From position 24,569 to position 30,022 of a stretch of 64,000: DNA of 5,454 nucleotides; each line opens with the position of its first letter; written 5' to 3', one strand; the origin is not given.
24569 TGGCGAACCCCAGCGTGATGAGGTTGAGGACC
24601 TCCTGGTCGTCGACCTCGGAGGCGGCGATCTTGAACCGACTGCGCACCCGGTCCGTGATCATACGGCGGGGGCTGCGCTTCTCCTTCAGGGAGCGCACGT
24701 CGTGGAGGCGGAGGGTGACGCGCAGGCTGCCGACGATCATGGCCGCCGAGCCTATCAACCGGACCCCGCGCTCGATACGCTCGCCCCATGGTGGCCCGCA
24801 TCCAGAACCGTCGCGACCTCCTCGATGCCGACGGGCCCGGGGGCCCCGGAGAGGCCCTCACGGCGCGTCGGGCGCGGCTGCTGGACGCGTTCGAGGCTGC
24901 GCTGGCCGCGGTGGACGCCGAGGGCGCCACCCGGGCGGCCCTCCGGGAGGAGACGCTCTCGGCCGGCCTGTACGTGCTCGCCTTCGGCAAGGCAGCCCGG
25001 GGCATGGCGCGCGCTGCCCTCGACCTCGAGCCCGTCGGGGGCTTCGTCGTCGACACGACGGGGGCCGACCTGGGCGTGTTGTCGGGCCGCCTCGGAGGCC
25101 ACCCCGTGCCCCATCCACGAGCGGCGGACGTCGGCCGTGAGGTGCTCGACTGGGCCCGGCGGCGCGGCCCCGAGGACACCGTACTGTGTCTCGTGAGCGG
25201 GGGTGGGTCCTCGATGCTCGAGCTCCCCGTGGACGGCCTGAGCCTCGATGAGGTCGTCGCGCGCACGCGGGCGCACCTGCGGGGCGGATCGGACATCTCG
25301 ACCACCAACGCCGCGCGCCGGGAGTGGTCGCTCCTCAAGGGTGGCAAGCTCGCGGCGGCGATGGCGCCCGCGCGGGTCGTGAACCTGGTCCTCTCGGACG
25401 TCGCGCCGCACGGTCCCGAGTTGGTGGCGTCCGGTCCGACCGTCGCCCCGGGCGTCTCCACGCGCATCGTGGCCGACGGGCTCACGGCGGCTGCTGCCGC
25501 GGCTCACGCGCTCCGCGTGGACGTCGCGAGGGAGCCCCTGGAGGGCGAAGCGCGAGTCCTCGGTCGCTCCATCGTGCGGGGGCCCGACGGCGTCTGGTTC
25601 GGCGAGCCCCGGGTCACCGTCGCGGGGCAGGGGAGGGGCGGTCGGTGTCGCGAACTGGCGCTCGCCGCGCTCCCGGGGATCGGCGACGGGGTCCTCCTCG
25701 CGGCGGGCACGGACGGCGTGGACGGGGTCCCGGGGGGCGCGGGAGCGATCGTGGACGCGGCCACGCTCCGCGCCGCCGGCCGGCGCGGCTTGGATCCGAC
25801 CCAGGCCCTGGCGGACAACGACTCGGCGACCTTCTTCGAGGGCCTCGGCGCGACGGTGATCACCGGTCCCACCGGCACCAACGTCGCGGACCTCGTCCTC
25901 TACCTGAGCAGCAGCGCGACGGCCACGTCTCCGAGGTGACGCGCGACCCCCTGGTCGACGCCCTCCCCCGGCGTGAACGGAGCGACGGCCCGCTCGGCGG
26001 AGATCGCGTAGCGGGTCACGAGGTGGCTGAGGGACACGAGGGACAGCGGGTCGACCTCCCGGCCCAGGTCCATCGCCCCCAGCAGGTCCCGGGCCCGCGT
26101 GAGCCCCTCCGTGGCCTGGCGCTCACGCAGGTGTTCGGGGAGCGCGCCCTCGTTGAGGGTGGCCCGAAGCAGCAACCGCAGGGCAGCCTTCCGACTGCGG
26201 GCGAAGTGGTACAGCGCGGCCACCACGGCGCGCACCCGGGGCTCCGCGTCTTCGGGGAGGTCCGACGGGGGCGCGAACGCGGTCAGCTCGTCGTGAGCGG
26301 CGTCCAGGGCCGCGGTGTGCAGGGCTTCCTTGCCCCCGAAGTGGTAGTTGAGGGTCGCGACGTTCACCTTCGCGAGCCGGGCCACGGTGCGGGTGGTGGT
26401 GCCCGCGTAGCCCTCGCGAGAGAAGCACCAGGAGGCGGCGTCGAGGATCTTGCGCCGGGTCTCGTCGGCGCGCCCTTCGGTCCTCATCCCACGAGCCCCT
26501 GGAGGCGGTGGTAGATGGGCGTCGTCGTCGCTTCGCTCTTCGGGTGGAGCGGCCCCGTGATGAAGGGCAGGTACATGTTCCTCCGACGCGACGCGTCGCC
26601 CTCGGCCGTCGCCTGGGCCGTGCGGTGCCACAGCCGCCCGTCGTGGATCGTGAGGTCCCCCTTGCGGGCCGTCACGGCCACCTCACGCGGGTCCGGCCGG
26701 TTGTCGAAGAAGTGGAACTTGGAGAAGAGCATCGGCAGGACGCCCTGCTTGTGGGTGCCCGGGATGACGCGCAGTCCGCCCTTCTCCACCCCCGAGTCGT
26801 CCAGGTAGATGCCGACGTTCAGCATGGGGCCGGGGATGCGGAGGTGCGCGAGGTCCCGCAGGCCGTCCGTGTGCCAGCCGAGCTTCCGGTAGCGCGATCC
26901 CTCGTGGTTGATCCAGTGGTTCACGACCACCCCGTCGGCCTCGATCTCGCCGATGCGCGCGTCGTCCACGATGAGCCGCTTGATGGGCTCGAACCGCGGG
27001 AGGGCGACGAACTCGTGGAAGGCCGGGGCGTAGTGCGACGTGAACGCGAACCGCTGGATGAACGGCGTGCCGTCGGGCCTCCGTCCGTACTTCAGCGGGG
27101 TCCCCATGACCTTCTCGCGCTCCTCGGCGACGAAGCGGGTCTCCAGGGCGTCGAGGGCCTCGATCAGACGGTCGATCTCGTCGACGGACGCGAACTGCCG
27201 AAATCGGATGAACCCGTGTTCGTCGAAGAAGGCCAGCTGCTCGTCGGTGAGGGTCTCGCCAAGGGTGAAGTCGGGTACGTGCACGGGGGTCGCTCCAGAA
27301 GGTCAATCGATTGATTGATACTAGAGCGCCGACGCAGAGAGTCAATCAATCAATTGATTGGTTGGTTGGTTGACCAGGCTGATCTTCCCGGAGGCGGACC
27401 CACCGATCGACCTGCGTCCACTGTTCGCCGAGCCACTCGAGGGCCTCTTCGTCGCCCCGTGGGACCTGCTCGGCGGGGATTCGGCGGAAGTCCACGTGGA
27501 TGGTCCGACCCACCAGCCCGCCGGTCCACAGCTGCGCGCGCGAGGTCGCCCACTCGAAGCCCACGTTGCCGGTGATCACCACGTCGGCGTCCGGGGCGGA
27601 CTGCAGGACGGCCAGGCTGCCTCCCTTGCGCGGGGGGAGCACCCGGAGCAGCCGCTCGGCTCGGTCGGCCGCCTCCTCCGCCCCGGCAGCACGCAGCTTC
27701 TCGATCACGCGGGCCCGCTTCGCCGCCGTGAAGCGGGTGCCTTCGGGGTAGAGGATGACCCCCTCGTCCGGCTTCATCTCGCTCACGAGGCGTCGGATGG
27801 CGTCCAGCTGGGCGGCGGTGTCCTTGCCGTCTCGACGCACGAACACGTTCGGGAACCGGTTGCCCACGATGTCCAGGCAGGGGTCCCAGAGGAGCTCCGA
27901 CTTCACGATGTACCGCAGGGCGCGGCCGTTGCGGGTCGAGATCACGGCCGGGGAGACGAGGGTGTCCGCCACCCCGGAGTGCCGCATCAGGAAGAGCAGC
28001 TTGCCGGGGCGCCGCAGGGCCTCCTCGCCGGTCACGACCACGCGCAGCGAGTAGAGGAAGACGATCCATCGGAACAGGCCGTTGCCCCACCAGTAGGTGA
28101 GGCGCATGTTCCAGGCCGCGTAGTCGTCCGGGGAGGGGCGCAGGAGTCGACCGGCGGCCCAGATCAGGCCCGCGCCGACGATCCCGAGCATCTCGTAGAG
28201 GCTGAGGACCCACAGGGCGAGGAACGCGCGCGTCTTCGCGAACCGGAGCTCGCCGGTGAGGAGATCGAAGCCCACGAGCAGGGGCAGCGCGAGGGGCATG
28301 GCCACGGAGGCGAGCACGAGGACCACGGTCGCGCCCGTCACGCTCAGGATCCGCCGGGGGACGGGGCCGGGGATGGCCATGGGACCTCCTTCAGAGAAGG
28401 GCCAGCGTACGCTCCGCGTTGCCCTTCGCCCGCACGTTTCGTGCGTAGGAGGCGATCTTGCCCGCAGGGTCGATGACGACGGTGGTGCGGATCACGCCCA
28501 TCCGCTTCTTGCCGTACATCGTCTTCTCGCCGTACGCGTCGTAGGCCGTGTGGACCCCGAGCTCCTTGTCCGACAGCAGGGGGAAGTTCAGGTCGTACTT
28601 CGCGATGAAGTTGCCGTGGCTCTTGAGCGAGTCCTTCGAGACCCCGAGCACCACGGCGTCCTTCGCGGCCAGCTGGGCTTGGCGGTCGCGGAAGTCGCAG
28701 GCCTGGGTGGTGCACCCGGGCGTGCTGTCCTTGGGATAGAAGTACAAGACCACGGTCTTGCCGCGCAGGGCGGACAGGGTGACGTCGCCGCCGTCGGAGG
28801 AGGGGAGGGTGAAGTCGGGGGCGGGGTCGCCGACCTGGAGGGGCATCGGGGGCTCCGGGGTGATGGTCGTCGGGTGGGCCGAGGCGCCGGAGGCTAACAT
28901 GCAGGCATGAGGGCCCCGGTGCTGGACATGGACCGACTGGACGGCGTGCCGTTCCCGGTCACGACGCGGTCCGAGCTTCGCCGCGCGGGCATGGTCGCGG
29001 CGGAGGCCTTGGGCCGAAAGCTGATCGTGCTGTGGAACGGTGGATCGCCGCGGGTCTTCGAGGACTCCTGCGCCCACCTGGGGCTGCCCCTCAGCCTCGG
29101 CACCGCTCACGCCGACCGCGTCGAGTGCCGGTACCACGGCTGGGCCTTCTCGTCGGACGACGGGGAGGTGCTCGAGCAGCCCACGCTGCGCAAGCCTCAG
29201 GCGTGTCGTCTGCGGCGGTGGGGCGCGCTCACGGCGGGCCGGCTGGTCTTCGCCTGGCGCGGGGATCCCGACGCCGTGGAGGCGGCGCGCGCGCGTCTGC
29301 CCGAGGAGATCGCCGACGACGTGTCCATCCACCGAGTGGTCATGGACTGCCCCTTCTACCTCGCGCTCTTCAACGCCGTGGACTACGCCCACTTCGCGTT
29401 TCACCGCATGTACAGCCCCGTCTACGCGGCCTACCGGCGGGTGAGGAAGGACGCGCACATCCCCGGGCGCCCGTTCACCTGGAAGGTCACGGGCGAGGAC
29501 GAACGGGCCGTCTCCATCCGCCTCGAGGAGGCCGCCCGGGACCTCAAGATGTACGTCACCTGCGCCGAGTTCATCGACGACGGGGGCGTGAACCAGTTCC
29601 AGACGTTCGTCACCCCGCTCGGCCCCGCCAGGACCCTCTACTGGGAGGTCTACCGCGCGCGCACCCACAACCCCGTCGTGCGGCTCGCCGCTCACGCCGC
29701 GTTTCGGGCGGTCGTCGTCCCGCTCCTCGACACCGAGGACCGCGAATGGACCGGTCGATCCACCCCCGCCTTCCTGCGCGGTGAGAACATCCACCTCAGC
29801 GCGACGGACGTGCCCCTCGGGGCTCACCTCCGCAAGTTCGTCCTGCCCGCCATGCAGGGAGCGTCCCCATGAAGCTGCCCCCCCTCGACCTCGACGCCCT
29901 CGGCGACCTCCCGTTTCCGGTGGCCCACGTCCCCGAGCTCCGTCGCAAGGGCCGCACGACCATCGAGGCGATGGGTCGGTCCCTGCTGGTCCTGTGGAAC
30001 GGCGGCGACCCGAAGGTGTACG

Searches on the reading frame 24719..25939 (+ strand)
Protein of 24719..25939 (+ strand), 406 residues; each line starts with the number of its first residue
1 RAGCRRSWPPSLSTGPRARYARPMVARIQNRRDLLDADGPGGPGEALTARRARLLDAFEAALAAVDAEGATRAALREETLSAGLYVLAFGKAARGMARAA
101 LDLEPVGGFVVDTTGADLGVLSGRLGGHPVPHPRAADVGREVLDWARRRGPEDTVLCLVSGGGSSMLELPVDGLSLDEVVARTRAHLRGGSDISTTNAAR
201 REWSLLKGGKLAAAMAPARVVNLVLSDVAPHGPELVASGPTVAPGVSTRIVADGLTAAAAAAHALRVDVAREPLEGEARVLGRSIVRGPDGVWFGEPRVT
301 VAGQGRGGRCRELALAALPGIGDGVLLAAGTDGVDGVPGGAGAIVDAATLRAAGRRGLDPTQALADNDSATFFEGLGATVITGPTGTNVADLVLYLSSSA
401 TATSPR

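Call 69: search_protein_families(library=pfam, proteins=[window:24719-25939:+], max_evalue=0.00001)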
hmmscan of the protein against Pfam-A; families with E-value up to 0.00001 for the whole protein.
window:24719-25939:+ (406 aa): 2 families
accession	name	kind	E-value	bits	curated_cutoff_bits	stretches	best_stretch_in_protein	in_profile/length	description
PF13660.11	DUF4147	-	1.5e-47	162.4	23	1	54-246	2-208/234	Domain of unknown function (DUF4147)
PF05161.18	MOFRL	-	9.6e-29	100.1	28.3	1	293-391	5-106/106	MOFRL family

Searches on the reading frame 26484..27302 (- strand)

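Call 70: search_protein_families(library=pfam, proteins=[window:26484-27302:-], max_evalue=0.00001)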
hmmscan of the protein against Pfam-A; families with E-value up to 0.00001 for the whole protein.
window:26484-27302:- (272 aa): 1 family
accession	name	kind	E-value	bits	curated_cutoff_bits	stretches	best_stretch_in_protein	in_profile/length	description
PF05721.19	PhyH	-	9.5e-19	68.9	22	1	26-235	1-209/213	Phytanoyl-CoA dioxygenase (PhyH)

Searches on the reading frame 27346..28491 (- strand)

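Call 70: search_protein_families(library=pfam, proteins=[window:27346-28491:-], max_evalue=0.00001)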
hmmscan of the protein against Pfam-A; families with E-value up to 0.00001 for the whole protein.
window:27346-28491:- (381 aa): 1 family
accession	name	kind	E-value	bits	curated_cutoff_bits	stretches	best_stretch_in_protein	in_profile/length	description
PF01553.26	Acyltransferase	-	1.8e-13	50.9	23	1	150-296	1-119/132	Acyltransferase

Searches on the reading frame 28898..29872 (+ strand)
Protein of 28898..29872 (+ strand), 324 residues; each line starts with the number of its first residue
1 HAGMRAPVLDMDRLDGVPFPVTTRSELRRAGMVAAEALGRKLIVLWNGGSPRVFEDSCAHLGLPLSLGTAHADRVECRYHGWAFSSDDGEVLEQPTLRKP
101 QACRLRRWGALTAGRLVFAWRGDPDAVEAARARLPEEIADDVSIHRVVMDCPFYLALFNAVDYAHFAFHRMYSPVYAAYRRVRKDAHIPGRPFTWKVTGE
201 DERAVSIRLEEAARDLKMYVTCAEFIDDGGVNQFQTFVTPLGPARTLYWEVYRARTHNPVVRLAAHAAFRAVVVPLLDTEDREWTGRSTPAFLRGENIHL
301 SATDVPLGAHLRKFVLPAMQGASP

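Call 70: search_protein_families(library=pfam, proteins=[window:28898-29872:+], max_evalue=0.00001)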
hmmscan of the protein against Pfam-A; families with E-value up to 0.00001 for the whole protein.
window:28898-29872:+ (324 aa): 1 family
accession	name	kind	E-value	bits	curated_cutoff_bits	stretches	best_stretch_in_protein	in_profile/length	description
PF00355.32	Rieske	-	9.4e-16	57.9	20.3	1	19-99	3-83/88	Rieske [2Fe-2S] domain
